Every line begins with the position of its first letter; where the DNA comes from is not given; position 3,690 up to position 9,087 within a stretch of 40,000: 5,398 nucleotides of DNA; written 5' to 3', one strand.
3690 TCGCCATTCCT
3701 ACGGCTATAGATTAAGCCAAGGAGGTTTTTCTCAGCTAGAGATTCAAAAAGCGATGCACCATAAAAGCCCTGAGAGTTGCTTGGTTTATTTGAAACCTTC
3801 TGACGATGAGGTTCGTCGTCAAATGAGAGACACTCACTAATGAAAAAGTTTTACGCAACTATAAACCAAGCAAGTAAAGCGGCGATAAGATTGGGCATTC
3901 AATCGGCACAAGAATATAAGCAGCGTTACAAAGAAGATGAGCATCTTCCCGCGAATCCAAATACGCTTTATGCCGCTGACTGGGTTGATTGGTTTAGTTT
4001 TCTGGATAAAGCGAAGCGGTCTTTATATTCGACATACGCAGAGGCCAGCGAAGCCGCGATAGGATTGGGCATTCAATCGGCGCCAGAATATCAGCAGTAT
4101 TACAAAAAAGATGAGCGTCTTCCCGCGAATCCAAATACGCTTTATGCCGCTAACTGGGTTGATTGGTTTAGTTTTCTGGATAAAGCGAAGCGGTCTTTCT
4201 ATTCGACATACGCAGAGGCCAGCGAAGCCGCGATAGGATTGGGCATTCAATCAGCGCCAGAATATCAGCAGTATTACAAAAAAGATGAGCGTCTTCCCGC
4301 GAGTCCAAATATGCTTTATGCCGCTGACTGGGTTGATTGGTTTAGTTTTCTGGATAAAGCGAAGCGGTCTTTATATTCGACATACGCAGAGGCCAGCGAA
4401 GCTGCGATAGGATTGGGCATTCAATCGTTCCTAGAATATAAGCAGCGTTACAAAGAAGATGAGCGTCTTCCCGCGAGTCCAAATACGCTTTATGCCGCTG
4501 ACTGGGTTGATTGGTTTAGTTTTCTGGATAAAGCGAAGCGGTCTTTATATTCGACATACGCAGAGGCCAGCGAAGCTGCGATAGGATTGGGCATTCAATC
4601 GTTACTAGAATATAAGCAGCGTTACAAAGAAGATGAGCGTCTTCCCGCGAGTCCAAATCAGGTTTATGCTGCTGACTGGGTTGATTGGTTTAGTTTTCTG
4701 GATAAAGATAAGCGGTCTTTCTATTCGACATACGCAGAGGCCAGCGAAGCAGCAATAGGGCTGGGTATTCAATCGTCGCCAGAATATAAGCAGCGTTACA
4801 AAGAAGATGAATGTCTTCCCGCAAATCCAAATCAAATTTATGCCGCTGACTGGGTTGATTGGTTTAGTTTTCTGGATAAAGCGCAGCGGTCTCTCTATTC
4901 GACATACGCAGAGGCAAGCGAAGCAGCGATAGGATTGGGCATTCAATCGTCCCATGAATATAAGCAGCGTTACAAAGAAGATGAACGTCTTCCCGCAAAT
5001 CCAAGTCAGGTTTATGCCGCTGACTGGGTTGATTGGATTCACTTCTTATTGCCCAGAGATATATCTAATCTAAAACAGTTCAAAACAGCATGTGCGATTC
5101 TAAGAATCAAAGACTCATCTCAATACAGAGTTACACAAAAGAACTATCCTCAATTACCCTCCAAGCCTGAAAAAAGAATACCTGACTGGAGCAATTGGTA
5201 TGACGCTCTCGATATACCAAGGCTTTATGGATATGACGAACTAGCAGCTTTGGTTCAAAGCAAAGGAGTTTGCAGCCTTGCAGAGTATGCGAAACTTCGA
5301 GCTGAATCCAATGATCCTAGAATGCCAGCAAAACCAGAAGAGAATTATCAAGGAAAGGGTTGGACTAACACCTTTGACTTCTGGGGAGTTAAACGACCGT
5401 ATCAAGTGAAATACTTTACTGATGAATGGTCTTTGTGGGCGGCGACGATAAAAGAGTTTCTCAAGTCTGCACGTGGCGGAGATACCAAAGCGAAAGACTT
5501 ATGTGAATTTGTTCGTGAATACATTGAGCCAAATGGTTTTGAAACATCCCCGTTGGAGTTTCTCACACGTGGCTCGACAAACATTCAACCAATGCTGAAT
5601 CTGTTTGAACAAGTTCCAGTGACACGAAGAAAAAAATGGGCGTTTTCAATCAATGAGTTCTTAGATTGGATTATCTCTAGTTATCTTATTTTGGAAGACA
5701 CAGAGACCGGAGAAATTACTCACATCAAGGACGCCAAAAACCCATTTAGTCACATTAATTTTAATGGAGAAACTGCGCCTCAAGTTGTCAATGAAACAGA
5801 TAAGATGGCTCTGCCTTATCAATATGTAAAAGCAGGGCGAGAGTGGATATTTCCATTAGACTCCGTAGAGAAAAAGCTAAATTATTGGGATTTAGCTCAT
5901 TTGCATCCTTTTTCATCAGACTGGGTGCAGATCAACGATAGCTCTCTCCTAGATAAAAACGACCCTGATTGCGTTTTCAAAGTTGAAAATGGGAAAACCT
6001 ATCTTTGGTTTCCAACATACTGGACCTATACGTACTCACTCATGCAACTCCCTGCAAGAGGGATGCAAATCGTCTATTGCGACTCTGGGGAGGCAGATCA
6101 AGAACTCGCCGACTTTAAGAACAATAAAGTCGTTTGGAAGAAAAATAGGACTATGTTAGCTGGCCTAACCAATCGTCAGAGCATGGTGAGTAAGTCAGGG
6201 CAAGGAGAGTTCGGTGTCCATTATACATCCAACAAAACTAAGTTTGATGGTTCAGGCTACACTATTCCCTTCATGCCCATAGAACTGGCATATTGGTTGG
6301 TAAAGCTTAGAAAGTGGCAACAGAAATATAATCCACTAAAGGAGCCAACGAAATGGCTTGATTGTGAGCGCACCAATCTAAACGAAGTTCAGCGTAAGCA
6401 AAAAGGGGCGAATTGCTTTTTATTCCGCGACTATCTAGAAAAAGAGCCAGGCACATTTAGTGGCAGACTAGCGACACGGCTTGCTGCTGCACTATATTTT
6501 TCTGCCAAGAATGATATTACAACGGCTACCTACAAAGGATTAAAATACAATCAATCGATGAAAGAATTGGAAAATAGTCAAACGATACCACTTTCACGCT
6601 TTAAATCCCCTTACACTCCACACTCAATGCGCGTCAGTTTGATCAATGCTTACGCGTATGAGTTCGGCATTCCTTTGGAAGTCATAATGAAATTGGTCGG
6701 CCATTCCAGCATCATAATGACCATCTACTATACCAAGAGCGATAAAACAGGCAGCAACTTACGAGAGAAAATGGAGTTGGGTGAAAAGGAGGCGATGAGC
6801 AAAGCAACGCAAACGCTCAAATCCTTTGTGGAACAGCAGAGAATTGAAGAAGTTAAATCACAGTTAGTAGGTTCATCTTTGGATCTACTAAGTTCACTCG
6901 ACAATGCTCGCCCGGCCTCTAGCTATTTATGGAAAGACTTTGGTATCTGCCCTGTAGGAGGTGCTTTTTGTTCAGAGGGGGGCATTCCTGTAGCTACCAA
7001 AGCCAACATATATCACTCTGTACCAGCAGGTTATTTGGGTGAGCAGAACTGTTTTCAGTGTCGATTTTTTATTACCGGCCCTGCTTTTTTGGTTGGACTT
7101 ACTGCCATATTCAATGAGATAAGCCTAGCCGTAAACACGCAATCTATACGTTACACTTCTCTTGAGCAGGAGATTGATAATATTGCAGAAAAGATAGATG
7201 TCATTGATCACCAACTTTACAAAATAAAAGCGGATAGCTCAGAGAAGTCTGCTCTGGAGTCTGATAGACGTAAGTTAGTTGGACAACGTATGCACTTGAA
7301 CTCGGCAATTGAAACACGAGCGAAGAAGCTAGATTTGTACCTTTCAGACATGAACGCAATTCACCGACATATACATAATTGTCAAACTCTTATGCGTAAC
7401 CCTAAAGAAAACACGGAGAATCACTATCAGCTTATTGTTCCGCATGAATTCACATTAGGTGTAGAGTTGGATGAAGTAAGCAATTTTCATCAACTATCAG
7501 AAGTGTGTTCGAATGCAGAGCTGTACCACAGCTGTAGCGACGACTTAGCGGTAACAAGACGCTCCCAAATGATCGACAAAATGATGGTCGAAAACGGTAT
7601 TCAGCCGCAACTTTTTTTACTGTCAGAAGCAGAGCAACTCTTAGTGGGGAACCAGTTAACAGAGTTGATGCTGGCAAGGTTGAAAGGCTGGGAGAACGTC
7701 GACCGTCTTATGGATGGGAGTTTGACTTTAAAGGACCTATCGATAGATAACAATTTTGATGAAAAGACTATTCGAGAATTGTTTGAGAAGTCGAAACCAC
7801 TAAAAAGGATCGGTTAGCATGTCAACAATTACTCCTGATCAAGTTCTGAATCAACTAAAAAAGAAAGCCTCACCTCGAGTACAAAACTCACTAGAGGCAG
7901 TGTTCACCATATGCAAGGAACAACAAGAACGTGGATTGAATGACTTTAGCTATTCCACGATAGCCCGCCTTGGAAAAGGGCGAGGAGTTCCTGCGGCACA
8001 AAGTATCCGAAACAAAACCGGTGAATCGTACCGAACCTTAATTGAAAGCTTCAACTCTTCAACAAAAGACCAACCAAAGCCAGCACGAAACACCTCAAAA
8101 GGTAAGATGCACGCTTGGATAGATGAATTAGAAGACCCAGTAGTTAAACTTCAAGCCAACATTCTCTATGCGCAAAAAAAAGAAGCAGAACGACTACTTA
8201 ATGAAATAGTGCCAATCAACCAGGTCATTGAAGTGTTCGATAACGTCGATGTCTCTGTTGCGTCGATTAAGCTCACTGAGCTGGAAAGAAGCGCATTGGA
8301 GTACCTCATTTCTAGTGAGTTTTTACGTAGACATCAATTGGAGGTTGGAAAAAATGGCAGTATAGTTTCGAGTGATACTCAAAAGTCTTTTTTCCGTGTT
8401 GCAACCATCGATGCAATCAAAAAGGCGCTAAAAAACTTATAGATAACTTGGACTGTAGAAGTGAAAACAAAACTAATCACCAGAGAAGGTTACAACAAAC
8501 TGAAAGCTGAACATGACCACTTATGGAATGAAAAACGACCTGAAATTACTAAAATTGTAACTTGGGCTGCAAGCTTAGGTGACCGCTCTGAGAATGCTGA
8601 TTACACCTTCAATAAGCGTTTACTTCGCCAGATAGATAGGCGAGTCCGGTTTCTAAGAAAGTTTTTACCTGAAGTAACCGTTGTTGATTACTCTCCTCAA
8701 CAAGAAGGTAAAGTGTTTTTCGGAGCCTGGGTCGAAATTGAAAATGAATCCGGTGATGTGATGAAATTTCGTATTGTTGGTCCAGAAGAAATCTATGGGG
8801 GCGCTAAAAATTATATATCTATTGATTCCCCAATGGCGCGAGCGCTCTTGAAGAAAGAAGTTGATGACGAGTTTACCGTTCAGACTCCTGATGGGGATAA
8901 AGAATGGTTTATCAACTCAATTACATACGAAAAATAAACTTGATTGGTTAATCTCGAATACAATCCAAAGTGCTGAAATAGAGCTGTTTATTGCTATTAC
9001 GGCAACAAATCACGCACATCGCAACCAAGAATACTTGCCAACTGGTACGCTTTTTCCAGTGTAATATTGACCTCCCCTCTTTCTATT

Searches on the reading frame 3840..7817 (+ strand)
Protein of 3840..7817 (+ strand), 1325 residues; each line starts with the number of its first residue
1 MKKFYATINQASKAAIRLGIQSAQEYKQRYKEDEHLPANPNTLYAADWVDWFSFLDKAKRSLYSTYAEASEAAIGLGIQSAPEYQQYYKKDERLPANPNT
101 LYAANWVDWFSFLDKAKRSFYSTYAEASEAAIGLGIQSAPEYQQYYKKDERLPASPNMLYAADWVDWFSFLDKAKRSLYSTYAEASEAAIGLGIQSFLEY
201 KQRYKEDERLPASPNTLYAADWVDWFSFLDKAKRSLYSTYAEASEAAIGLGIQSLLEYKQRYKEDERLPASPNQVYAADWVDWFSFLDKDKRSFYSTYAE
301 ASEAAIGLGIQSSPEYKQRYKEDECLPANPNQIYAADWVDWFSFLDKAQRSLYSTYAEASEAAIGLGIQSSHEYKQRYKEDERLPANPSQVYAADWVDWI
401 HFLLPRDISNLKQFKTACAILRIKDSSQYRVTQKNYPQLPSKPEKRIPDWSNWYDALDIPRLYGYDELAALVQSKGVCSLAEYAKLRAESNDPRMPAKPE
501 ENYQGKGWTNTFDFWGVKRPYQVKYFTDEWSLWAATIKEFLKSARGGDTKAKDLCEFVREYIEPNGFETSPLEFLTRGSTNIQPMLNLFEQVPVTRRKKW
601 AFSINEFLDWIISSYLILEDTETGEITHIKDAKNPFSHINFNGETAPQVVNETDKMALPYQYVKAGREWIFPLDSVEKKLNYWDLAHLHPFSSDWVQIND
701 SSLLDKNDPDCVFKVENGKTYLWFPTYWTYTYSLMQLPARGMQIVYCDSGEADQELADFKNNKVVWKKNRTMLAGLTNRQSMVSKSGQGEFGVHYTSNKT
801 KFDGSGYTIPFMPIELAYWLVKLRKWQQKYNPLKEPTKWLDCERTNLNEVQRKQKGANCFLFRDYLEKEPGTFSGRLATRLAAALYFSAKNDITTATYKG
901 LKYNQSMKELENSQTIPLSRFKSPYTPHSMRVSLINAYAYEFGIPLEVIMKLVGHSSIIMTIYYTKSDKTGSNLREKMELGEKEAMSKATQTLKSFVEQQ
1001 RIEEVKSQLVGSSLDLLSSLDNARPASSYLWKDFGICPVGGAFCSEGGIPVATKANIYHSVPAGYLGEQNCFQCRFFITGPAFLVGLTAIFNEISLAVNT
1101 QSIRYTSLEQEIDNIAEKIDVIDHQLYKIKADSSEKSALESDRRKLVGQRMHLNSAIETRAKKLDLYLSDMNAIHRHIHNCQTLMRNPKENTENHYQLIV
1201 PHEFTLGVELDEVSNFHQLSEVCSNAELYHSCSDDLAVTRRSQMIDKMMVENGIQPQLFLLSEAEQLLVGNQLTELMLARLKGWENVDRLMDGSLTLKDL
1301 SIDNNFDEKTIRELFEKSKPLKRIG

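Call 11: search_protein_families(library=pfam, proteins=[window:3840-7817:+], max_evalue=0.01)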
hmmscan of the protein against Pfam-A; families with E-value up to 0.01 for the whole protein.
window:3840-7817:+ (1325 aa): 3 families
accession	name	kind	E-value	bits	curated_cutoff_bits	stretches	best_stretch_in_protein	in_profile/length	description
PF14882.11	INT_rpt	-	7e-90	295.6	26.5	7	257-308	1-55/55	Integrase repeat unit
PF13009.11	Integrase_2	-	3.1e-65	220.9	25.4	1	529-839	2-326/327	Putative integrase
PF00589.27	Phage_integrase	-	8.1e-06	26.2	27.1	1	917-969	124-170/172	Phage integrase family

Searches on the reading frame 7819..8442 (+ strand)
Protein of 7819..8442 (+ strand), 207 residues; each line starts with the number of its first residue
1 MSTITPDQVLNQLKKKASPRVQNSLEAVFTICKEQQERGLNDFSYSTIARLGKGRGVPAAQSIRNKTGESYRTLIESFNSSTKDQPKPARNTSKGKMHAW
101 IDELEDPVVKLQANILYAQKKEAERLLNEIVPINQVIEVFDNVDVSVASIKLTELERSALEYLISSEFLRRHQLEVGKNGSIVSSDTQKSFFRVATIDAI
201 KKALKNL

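Call 11: search_protein_families(library=pfam, proteins=[window:7819-8442:+], max_evalue=0.01)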
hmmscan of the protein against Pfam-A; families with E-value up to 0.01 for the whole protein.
window:7819-8442:+ (207 aa): 0 families

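Call 23: find_encoding_contigs(protein=window:7819-8442:+, flank=10000, max_places=10)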
Protein window:7819-8442:+ (207 aa): 11 contigs read that carry it; 8 places shown.
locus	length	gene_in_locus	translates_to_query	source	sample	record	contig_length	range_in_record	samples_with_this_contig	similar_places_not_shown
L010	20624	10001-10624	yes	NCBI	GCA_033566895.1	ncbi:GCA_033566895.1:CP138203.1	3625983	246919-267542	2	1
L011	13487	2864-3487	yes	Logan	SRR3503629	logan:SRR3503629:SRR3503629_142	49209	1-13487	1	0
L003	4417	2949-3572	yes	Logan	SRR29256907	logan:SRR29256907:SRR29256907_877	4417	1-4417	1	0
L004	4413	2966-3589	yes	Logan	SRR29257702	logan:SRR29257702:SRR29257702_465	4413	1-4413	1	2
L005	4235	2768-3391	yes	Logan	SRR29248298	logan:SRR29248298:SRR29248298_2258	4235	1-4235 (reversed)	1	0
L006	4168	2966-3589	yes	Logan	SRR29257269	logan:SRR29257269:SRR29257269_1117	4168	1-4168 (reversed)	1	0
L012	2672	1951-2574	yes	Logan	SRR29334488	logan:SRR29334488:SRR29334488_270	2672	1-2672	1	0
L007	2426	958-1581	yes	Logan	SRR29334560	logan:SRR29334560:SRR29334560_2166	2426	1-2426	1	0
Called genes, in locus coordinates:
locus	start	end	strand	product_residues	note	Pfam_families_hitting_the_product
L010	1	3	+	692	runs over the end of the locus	PF17191:RecG_wedge, PF01336:tRNA_anti-codon, PF07517:SecA_DEAD (weak), PF00270:DEAD, PF04851:ResIII, PF13604:AAA_30 (weak), PF00271:Helicase_C, PF19833:RecG_dom3_C, +1 more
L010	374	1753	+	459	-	PF00860:Xan_ur_permease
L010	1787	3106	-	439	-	PF00672:HAMP, PF00512:HisKA, PF02518:HATPase_c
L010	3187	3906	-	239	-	PF00072:Response_reg, PF00486:Trans_reg_C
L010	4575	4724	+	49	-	-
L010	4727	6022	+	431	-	PF00589:Phage_integrase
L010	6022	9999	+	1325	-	PF14882:INT_rpt, PF13009:Integrase_2, PF00589:Phage_integrase (weak)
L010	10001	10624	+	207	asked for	-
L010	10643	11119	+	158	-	PF03449:GreA_GreB_N, PF01272:GreA_GreB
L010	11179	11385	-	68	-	PF13560:HTH_31, PF12844:HTH_19, PF13443:HTH_26, PF01381:HTH_3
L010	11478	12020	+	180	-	PF27213:VspR_N, PF27192:VspR_C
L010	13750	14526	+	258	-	-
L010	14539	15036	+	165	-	PF06114:Peptidase_M78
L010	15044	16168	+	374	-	PF14350:Beta_protein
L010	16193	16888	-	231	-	PF26915:Phage_P4_cII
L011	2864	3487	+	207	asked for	-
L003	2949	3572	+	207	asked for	-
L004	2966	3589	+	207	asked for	-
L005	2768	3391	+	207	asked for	-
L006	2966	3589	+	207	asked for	-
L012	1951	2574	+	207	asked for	-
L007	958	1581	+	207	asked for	-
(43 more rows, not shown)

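Call 30: find_homologous_proteins(query=window:7819-8442:+, max_evalue=1e-10)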
Query window:7819-8442:+ (207 aa): 193 proteins with E <= 1e-10 among 358 candidates; the best 120 are listed.
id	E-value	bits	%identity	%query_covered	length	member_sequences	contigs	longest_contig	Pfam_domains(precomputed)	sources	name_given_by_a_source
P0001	1.5e-120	418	96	100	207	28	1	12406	-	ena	-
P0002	4.9e-120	416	95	100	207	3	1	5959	-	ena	-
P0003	1.5e-118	411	93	100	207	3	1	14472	-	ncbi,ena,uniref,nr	ncbi:MAG: hypothetical protein HRU48_13930 [Vibrio sp.]|uniref:gamma-mobile-trio protein GmtX n=1 Ta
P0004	1.5e-118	411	94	100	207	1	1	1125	-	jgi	jgi:hypothetical protein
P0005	2.1e-118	411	94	100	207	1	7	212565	-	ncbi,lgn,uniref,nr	ncbi:hypothetical protein L1D41_15625 [Vibrio harveyi]|uniref:gamma-mobile-trio protein GmtX n=1 Tax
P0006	2.1e-118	411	94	100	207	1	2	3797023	-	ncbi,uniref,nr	ncbi:gamma-mobile-trio protein GmtX [Vibrio owensii]|uniref:gamma-mobile-trio protein GmtX n=1 Tax=V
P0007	2.2e-118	411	94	100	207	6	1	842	-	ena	-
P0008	1.6e-117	408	93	100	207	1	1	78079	-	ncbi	ncbi:gamma-mobile-trio protein GmtX [Vibrio sp. PNB22_4_1]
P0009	1.9e-117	408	93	100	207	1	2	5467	-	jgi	jgi:hypothetical protein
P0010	2.0e-117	407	92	100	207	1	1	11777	-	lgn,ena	-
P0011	2.0e-117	407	92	100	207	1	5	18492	-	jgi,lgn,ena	-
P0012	3.8e-117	406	93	100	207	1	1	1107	-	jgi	jgi:hypothetical protein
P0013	4.8e-117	406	92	100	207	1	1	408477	-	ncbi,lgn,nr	ncbi:hypothetical protein JE958_003970 [Vibrio harveyi]|nr:hypothetical protein [Vibrio harveyi]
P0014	5.2e-117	406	92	100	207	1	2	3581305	-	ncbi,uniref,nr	ncbi:gamma-mobile-trio protein GmtX [Vibrio campbellii]|uniref:gamma-mobile-trio protein GmtX n=1 Ta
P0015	6.7e-117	406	93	100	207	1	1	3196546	-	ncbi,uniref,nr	ncbi:hypothetical protein J4N42_00460 [Vibrio sp. SCSIO 43135]|uniref:gamma-mobile-trio protein GmtX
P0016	8.4e-117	405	92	100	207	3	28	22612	-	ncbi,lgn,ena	-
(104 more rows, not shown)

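Call 31: find_encoding_contigs(protein=P0016, flank=10000, max_places=10)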
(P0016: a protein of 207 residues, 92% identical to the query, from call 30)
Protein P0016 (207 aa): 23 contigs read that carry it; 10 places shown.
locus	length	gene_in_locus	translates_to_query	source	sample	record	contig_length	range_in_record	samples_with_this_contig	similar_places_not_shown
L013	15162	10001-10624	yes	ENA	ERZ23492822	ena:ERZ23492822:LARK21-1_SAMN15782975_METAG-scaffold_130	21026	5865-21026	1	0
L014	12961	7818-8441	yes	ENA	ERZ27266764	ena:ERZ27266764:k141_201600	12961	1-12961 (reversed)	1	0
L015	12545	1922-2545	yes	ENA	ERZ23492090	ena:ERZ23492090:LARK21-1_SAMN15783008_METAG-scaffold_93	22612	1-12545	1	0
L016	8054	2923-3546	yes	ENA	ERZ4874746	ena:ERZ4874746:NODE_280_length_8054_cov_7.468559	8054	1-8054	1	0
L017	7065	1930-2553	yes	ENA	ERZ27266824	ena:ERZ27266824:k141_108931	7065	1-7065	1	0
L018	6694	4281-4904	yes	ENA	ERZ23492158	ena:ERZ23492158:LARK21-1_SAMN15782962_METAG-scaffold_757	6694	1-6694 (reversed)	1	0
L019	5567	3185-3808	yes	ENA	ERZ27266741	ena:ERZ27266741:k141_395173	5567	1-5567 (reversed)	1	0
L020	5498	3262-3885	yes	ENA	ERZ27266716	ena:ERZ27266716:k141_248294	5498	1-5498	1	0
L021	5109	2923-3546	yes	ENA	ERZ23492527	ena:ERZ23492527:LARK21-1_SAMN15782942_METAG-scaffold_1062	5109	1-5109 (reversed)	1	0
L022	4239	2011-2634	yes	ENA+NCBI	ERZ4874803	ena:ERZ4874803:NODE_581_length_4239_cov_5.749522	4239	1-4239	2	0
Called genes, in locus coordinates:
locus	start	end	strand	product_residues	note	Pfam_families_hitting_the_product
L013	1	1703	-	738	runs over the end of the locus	-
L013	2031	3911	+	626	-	PF05618:RimB-like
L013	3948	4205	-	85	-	PF01272:GreA_GreB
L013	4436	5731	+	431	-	PF00589:Phage_integrase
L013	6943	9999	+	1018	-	PF14882:INT_rpt, PF13009:Integrase_2, PF00589:Phage_integrase (faint)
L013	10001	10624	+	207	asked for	-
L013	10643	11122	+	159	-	PF03449:GreA_GreB_N, PF01272:GreA_GreB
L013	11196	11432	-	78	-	PF12844:HTH_19 (weak), PF01381:HTH_3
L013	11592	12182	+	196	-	PF27213:VspR_N, PF27192:VspR_C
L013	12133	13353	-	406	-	PF01048:PNP_UDP_1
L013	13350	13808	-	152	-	PF00072:Response_reg (faint)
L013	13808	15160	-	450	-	?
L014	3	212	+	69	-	?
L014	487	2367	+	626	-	PF05618:RimB-like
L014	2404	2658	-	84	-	PF01272:GreA_GreB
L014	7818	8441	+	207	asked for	-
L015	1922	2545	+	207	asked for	-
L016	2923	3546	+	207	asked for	-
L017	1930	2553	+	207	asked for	-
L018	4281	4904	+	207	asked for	-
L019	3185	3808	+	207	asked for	-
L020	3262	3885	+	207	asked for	-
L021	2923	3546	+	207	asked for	-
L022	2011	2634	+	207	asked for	-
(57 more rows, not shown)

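Call 32: find_encoding_contigs(protein=P0005, flank=10000, max_places=10)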
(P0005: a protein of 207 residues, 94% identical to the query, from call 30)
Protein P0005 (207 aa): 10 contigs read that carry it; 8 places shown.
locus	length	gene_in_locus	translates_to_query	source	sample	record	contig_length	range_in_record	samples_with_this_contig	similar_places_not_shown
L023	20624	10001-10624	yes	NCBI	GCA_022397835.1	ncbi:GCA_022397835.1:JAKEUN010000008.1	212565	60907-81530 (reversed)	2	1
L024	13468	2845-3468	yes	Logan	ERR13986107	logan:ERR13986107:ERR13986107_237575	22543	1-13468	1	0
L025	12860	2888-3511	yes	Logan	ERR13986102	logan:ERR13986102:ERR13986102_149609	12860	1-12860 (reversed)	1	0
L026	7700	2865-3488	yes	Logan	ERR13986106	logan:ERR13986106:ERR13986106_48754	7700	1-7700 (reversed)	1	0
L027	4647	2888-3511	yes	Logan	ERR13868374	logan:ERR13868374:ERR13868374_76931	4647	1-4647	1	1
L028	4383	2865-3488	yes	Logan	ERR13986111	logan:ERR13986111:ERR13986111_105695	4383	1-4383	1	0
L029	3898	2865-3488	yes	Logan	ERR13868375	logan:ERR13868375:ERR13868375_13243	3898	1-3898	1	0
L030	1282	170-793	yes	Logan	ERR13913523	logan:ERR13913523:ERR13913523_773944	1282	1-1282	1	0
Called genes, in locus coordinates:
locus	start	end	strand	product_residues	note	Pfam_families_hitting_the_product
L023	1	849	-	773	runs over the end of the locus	PF09371:Tex_N, PF22706:Tex_central_region, PF16921:Tex_YqgF, PF14639:YqgF (weak), PF14635:HHH_7, PF12836:HHH_3, PF17674:HHH_9, PF00575:S1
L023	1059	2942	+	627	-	PF05618:RimB-like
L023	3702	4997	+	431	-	PF00589:Phage_integrase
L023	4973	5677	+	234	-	-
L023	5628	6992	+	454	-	-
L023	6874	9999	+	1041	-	-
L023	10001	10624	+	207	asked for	-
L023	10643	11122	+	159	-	PF03449:GreA_GreB_N, PF01272:GreA_GreB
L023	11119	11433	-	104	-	PF13560:HTH_31 (weak), PF12844:HTH_19 (weak), PF01381:HTH_3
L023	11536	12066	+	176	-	PF27213:VspR_N, PF27192:VspR_C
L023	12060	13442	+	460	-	PF00270:DEAD (faint), PF04851:ResIII, PF13401:AAA_22 (weak), PF00271:Helicase_C (weak)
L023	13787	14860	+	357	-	PF04245:NA37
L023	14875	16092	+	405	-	-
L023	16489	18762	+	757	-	PF05729:NACHT (weak), PF22728:NCH1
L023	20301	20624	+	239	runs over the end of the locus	PF00072:Response_reg, PF00486:Trans_reg_C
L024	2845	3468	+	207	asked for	-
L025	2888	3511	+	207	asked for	-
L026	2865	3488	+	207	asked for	-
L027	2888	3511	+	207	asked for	-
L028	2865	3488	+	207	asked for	-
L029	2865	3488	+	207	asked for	-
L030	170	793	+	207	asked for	-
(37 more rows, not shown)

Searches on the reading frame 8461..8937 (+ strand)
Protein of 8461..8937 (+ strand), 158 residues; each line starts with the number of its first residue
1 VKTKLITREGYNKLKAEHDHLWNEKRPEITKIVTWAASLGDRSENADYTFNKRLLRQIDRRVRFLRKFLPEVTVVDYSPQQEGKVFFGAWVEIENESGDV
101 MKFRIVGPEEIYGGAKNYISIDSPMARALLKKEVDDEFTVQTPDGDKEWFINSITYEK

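Call 11: search_protein_families(library=pfam, proteins=[window:8461-8937:+], max_evalue=0.01)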
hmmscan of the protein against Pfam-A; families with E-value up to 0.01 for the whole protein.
window:8461-8937:+ (158 aa): 2 families
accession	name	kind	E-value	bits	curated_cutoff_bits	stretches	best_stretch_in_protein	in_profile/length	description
PF01272.25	GreA_GreB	-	1.1e-24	86.7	26.9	1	81-156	2-77/77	Transcription elongation factor, GreA/GreB, C-term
PF03449.20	GreA_GreB_N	-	1.6e-22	79.9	24.5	1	5-74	2-71/71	Transcription elongation factor, N-terminal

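Call 21: find_encoding_contigs(protein=window:8461-8937:+, flank=10000, max_places=10)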
Protein window:8461-8937:+ (158 aa): 12 contigs read that carry it; 9 places shown.
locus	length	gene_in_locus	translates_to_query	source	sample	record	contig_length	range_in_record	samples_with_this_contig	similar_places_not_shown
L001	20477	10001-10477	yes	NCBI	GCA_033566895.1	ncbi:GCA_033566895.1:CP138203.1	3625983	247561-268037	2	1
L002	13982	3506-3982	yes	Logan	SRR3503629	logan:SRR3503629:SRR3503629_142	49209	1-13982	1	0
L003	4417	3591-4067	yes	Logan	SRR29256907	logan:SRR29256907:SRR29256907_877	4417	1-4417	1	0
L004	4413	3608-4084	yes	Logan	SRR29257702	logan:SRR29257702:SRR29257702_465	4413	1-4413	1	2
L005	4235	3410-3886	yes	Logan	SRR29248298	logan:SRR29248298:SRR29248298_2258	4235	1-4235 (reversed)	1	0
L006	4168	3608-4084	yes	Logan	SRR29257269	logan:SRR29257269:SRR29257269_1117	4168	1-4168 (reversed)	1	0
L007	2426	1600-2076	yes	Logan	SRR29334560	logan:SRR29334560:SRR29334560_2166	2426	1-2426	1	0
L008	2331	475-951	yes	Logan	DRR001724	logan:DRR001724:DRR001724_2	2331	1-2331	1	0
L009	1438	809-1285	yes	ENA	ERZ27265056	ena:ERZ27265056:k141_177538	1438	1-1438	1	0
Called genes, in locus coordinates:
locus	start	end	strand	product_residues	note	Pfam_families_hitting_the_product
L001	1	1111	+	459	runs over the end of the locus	PF00860:Xan_ur_permease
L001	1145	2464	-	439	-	PF00672:HAMP, PF00512:HisKA, PF02518:HATPase_c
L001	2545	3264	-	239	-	PF00072:Response_reg, PF00486:Trans_reg_C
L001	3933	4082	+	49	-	-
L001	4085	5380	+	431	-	PF00589:Phage_integrase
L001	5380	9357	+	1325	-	PF14882:INT_rpt, PF13009:Integrase_2, PF00589:Phage_integrase (weak)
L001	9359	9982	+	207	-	-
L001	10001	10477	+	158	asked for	PF03449:GreA_GreB_N, PF01272:GreA_GreB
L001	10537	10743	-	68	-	PF13560:HTH_31, PF12844:HTH_19, PF13443:HTH_26, PF01381:HTH_3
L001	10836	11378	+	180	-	PF27213:VspR_N, PF27192:VspR_C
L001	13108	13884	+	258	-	-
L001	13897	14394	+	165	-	PF06114:Peptidase_M78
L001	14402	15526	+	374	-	PF14350:Beta_protein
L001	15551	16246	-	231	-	PF26915:Phage_P4_cII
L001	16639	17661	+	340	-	PF15969:RexA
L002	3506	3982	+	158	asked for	PF03449:GreA_GreB_N, PF01272:GreA_GreB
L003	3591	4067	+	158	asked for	PF03449:GreA_GreB_N, PF01272:GreA_GreB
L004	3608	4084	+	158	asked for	PF03449:GreA_GreB_N, PF01272:GreA_GreB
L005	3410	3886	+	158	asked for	PF03449:GreA_GreB_N, PF01272:GreA_GreB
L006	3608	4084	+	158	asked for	PF03449:GreA_GreB_N, PF01272:GreA_GreB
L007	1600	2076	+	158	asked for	PF03449:GreA_GreB_N, PF01272:GreA_GreB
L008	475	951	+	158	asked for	PF03449:GreA_GreB_N, PF01272:GreA_GreB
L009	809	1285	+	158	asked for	PF03449:GreA_GreB_N, PF01272:GreA_GreB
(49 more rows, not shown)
